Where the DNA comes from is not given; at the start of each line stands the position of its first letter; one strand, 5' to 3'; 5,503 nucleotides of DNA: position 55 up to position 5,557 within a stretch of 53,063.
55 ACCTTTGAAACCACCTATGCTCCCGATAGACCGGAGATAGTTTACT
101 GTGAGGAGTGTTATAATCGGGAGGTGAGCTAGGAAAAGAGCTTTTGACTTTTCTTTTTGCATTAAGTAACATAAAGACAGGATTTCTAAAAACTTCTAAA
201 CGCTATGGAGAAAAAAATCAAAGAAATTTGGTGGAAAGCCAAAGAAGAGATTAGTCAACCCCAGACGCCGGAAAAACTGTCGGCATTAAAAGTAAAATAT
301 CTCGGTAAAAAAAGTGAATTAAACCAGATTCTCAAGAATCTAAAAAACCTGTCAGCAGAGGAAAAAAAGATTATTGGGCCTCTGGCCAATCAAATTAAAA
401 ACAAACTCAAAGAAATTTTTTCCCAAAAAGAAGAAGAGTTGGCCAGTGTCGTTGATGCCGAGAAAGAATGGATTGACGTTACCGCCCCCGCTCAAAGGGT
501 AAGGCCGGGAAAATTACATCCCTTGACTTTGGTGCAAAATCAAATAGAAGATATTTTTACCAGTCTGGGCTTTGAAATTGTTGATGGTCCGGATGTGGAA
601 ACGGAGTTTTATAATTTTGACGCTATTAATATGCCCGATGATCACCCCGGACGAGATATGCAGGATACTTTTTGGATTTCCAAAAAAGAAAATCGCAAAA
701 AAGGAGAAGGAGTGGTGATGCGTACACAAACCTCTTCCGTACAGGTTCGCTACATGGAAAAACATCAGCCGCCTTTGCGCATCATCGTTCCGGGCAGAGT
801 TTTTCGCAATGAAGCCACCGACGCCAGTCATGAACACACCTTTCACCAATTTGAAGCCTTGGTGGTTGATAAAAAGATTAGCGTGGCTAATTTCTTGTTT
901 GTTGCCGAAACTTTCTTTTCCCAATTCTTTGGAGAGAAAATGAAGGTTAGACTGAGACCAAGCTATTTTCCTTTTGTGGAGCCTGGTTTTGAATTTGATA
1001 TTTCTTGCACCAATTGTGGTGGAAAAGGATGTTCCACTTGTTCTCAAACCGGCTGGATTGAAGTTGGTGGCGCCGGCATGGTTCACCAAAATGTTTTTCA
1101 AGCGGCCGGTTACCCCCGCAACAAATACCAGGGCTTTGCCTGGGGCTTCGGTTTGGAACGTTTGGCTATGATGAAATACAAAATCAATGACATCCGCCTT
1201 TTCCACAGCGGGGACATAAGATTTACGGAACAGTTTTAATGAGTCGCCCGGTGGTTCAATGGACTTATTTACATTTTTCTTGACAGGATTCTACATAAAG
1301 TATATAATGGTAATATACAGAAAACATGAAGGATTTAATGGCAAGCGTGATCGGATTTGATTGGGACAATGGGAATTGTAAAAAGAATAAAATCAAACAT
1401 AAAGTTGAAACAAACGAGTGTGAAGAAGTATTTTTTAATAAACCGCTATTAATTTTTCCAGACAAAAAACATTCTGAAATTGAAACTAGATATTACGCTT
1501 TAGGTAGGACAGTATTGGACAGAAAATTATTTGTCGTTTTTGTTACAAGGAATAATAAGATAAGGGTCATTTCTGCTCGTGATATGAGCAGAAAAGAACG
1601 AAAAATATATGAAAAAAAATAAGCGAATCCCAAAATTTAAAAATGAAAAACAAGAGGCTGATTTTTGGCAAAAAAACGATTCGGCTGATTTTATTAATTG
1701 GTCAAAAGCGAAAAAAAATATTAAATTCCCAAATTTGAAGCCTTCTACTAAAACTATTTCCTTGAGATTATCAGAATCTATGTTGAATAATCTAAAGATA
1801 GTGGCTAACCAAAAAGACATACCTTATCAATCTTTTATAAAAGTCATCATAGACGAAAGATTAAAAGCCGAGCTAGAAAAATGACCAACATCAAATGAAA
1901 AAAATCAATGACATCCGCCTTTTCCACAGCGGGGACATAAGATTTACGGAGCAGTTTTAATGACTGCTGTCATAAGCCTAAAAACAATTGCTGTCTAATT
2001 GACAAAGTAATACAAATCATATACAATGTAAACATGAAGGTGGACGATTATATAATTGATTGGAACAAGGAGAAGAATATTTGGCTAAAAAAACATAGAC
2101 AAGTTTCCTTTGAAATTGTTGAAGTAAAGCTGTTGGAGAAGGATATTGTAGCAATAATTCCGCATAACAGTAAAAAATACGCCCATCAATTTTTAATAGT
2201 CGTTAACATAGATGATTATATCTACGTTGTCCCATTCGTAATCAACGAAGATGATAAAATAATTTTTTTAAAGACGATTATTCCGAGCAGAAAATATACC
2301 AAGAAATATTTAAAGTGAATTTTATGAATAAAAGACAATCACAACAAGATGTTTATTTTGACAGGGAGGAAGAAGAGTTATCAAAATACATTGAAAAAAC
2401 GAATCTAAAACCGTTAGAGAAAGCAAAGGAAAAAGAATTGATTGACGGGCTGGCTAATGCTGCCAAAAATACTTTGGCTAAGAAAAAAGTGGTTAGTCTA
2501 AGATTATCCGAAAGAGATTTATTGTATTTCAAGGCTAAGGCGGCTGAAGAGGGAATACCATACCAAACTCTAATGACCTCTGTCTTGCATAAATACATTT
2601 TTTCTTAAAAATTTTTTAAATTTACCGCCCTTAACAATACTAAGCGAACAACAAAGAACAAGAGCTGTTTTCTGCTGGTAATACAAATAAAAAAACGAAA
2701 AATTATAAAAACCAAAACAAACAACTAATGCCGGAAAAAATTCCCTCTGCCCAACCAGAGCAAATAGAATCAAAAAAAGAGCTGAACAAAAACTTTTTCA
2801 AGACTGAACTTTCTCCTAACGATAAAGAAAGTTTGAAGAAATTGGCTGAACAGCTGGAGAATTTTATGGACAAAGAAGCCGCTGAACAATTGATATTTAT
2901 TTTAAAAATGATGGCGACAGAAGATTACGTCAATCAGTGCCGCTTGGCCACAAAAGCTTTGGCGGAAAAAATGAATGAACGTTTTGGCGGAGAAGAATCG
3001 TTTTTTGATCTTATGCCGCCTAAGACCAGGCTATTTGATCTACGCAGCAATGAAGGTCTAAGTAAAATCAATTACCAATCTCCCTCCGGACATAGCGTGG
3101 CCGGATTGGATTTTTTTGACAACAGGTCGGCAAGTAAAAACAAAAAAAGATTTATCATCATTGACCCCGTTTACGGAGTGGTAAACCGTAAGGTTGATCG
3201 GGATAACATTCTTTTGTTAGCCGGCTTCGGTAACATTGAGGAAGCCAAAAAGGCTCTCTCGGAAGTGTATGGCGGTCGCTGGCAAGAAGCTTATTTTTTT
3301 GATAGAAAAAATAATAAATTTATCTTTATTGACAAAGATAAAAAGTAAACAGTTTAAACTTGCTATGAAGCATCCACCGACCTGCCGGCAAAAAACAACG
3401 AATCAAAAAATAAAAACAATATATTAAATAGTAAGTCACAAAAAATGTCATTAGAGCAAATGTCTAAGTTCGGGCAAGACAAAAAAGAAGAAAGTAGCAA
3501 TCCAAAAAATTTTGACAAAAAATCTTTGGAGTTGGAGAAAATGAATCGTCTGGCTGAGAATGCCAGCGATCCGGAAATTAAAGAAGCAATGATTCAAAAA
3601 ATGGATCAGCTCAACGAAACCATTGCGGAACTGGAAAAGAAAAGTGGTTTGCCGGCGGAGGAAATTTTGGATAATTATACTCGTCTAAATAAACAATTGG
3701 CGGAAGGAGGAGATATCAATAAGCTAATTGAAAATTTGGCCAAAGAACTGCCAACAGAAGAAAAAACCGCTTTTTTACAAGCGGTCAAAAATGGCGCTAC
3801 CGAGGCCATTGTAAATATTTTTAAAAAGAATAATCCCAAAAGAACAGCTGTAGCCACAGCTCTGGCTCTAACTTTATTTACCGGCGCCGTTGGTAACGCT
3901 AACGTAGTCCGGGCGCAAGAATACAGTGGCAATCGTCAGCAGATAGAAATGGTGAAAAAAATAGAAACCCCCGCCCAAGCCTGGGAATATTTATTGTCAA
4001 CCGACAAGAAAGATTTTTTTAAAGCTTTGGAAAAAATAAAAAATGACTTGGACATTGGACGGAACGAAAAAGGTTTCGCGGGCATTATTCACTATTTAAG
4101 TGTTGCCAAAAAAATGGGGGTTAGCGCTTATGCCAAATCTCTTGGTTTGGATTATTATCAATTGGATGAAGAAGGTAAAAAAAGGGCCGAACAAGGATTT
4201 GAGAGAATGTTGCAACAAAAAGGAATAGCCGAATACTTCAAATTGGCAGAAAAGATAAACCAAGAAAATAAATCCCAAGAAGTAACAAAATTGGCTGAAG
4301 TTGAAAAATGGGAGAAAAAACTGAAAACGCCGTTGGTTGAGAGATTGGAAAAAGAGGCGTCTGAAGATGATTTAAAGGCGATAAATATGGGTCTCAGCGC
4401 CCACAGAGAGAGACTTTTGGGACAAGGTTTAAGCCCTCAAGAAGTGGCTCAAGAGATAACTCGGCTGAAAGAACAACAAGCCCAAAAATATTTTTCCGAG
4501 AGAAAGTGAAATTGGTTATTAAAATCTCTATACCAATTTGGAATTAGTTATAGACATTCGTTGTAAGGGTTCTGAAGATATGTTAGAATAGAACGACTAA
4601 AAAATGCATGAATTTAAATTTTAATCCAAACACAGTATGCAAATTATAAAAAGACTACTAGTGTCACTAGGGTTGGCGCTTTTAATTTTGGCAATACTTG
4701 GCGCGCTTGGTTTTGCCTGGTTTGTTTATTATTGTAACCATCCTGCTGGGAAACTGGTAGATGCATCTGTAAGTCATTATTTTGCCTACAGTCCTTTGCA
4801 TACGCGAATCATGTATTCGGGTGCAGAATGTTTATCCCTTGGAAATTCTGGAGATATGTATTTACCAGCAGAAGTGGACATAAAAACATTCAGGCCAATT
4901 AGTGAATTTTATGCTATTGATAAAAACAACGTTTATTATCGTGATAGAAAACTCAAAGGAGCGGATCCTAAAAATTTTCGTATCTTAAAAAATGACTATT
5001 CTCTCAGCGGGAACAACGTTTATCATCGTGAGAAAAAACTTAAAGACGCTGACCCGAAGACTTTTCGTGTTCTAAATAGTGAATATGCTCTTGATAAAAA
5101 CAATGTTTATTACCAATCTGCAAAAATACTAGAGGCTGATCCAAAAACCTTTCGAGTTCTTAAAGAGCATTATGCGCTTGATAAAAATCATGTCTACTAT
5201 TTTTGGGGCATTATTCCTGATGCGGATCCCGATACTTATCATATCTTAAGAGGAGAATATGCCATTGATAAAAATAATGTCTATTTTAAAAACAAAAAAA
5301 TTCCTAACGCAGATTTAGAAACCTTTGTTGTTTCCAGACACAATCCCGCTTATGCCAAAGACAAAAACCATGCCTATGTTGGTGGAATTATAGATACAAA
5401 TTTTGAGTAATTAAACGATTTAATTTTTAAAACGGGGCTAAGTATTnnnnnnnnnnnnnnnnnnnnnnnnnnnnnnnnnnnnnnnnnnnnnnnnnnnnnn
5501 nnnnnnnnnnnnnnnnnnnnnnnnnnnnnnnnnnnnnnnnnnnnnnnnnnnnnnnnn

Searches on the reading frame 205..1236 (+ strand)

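Call 14: search_protein_families(library=pfam, proteins=[window:205-1236:+], max_evalue=0.0001)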
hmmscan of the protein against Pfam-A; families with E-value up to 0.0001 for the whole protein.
window:205-1236:+ (344 aa): 2 families
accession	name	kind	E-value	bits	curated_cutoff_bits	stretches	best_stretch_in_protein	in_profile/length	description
PF01409.25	tRNA-synt_2d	-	1.9e-100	335.8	19.8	1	90-344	2-246/246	tRNA synthetases class II core domain (F)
PF02912.23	Phe_tRNA-synt_N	-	1.1e-18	67.4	22.3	1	21-85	2-66/69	Aminoacyl tRNA synthetase class II, N-terminal domain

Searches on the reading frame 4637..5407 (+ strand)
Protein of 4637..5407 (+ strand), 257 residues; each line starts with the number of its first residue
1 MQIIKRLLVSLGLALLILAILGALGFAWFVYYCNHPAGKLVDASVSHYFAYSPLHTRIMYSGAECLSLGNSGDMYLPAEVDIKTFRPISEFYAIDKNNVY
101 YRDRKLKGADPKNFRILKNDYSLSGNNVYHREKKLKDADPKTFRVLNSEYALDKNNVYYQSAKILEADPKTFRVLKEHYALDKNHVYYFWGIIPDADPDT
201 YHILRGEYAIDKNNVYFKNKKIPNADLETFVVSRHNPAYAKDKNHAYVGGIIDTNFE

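Call 14: search_protein_families(library=pfam, proteins=[window:4637-5407:+], max_evalue=0.0001)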
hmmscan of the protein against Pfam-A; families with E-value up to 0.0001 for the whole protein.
window:4637-5407:+ (257 aa): 1 family
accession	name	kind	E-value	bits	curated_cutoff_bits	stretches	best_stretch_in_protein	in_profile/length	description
PF13644.11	DKNYY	-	2.2e-60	203.8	25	3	127-248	7-138/141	DKNYY family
